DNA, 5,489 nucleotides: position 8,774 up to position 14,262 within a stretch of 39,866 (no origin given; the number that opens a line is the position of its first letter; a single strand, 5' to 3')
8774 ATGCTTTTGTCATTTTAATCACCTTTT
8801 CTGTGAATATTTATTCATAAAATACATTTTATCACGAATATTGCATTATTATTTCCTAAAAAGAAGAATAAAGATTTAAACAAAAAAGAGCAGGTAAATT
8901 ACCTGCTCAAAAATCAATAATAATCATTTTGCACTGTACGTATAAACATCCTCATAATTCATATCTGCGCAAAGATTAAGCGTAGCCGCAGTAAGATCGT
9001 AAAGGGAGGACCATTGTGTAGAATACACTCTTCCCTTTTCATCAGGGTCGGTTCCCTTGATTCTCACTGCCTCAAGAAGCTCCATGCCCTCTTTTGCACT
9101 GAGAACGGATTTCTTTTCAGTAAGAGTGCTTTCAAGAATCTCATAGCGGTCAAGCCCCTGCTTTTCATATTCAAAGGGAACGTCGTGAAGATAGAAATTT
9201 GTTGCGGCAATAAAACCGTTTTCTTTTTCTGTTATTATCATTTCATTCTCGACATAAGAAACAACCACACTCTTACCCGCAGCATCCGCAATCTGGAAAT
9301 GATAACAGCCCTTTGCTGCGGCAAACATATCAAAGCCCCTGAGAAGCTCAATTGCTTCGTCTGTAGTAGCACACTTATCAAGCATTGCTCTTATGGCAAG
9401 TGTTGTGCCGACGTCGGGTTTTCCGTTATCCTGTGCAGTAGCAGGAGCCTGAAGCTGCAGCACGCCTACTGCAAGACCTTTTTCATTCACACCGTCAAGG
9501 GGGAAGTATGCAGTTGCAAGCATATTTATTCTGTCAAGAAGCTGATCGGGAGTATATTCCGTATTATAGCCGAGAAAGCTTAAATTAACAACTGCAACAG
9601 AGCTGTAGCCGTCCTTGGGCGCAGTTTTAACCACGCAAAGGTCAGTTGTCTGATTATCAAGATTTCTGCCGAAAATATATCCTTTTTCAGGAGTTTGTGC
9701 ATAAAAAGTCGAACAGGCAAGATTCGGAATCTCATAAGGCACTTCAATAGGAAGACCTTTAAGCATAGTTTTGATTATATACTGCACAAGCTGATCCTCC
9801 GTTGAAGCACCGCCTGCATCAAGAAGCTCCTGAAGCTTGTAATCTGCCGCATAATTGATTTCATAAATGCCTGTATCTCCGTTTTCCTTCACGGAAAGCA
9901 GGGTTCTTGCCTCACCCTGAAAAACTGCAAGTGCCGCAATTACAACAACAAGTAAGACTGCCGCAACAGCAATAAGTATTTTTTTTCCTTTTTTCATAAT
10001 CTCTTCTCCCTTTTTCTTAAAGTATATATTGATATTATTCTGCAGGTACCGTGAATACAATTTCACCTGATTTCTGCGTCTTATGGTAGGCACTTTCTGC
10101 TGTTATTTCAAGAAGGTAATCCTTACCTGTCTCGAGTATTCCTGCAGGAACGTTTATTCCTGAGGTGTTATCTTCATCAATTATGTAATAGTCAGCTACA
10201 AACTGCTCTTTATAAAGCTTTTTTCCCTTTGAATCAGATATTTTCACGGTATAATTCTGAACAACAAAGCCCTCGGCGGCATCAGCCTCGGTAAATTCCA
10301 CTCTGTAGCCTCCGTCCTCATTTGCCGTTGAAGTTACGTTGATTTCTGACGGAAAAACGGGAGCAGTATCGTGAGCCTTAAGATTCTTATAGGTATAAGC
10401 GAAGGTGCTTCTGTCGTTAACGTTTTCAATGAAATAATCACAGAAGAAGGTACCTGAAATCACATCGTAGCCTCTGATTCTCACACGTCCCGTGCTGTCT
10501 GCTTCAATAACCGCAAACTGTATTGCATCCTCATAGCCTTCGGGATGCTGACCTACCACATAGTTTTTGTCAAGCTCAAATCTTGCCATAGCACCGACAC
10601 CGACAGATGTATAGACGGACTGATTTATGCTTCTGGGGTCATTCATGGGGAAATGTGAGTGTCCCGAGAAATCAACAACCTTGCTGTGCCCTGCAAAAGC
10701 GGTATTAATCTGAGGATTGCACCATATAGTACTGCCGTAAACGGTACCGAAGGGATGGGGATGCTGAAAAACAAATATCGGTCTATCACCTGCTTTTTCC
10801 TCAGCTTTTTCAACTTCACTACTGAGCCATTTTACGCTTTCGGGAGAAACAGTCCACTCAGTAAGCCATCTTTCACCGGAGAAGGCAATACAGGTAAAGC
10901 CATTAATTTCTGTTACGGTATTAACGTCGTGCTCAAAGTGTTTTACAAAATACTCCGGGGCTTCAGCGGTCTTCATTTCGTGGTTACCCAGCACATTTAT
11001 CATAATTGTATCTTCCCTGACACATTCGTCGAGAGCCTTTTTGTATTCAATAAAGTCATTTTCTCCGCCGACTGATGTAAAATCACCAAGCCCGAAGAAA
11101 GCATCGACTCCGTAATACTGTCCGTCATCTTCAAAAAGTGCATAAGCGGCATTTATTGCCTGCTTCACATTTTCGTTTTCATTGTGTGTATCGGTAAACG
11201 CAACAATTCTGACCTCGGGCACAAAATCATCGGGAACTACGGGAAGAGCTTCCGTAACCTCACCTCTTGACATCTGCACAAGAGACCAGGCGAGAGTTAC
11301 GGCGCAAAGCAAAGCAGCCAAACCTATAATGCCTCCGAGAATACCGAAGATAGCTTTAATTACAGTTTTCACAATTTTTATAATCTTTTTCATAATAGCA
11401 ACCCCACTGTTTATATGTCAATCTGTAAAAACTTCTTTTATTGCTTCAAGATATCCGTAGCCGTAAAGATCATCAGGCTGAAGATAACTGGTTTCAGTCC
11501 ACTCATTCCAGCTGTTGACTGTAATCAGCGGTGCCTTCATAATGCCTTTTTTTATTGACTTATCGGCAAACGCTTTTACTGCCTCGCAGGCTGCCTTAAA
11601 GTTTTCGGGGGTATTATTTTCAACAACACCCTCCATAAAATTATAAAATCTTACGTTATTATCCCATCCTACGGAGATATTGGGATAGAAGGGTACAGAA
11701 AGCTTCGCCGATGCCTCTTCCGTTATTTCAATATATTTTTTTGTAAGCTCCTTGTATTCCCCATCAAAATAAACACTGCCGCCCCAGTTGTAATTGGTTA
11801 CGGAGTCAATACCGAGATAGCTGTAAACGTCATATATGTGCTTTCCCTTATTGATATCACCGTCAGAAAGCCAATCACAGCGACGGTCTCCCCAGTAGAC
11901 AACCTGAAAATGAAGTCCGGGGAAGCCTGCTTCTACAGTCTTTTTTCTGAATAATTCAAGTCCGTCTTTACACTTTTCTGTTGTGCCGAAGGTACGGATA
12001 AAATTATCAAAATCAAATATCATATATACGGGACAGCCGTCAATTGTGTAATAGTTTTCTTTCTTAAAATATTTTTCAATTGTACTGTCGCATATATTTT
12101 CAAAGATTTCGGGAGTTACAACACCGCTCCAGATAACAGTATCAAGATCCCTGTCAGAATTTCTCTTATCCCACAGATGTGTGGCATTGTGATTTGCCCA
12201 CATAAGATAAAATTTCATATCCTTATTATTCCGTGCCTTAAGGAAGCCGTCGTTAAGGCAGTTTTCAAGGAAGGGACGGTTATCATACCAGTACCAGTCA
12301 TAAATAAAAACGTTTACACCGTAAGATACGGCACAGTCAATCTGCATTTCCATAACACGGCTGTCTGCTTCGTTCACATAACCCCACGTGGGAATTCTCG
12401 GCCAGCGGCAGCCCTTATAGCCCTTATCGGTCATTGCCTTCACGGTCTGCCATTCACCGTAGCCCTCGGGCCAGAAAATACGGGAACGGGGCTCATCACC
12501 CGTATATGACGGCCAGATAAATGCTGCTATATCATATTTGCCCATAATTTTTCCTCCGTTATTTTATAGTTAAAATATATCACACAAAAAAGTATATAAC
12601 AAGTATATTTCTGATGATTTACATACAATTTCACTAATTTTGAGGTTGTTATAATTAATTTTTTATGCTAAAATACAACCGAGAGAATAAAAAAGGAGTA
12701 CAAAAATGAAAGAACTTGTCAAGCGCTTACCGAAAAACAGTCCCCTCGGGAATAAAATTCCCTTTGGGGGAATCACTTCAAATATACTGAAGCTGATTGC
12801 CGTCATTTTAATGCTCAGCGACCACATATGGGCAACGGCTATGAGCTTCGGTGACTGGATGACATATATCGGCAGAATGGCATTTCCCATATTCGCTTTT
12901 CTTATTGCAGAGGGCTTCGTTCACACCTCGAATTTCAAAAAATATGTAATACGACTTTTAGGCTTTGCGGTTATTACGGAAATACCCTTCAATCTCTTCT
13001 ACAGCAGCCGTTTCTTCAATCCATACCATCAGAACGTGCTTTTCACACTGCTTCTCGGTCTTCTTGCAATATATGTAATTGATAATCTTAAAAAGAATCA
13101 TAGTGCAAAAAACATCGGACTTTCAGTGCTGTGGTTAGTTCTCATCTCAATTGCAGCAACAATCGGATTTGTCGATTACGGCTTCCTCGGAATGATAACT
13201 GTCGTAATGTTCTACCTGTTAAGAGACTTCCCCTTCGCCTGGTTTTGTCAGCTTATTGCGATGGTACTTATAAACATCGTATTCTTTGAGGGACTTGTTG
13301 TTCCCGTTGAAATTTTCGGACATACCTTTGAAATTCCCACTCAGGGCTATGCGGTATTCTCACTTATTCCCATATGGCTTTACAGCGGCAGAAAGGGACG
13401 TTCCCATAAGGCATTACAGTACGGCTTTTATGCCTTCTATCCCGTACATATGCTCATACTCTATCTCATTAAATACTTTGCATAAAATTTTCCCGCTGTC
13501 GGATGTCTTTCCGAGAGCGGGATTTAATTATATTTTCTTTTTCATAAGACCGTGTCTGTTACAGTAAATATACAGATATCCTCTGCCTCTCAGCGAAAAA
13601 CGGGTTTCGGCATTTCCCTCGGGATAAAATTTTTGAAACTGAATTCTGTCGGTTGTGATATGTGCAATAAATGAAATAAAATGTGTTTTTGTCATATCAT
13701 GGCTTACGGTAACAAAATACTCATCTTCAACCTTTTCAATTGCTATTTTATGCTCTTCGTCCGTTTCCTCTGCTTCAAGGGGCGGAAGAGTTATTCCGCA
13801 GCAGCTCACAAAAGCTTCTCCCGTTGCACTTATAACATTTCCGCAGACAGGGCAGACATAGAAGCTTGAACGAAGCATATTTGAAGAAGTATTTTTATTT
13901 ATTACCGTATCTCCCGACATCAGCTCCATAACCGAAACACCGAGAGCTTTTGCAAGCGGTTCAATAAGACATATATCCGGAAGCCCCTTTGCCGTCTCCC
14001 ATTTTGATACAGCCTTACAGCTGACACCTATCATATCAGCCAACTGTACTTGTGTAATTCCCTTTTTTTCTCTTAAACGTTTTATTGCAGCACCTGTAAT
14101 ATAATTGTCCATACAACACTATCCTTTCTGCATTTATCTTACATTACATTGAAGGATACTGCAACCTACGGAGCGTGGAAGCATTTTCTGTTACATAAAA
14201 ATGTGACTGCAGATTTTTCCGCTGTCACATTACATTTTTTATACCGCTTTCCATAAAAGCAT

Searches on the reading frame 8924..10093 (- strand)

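Call 62: search_protein_families(library=pfam, proteins=[window:8924-10093:-], max_evalue=0.00001)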
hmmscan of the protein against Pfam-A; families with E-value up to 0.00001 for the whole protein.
window:8924-10093:- (389 aa): 2 families
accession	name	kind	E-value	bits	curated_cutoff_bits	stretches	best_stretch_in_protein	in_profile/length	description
PF03417.21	AAT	-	2.4e-14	54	23.2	1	199-377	46-221/225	Acyl-coenzyme A:6-aminopenicillanic acid acyl-transferase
PF02275.23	CBAH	-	6.2e-12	46.2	20.4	1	127-319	1-190/316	Linear amide C-N hydrolases, choloylglycine hydrolase family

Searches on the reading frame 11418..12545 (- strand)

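Call 62: search_protein_families(library=pfam, proteins=[window:11418-12545:-], max_evalue=0.00001)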
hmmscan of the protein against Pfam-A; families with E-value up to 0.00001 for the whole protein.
window:11418-12545:- (375 aa): 1 family
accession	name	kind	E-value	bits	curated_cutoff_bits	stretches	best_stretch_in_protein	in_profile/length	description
PF14307.12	Glyco_tran_WbsX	-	6.1e-42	144.8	25.1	1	22-369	16-350/350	Glycosyltransferase WbsX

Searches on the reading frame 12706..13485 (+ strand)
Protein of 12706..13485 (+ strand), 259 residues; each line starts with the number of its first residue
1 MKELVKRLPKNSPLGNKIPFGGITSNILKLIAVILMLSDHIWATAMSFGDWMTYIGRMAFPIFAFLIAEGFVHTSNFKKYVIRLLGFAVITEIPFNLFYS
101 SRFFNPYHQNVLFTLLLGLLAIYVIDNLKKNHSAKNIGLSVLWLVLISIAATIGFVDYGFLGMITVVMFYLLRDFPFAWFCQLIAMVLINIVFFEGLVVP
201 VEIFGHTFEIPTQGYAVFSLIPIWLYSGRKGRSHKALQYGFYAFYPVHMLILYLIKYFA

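Call 62: search_protein_families(library=pfam, proteins=[window:12706-13485:+], max_evalue=0.00001)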
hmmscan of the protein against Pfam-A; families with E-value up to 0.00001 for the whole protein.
window:12706-13485:+ (259 aa): 1 family
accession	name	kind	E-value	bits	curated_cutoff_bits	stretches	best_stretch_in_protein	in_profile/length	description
PF05857.17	TraX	-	1.5e-46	159.5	25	1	25-255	2-216/217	TraX protein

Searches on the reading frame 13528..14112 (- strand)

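Call 63: search_protein_families(library=pfam, proteins=[window:13528-14112:-], max_evalue=0.00001)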
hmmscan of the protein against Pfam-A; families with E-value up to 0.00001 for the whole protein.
window:13528-14112:- (194 aa): 2 families
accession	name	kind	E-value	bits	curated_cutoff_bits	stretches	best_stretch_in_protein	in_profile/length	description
PF01381.28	HTH_3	-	1.4e-12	47.9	23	1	10-64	1-55/55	Helix-turn-helix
PF13560.12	HTH_31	-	5.8e-09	36.6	27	1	7-61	3-58/64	Helix-turn-helix domain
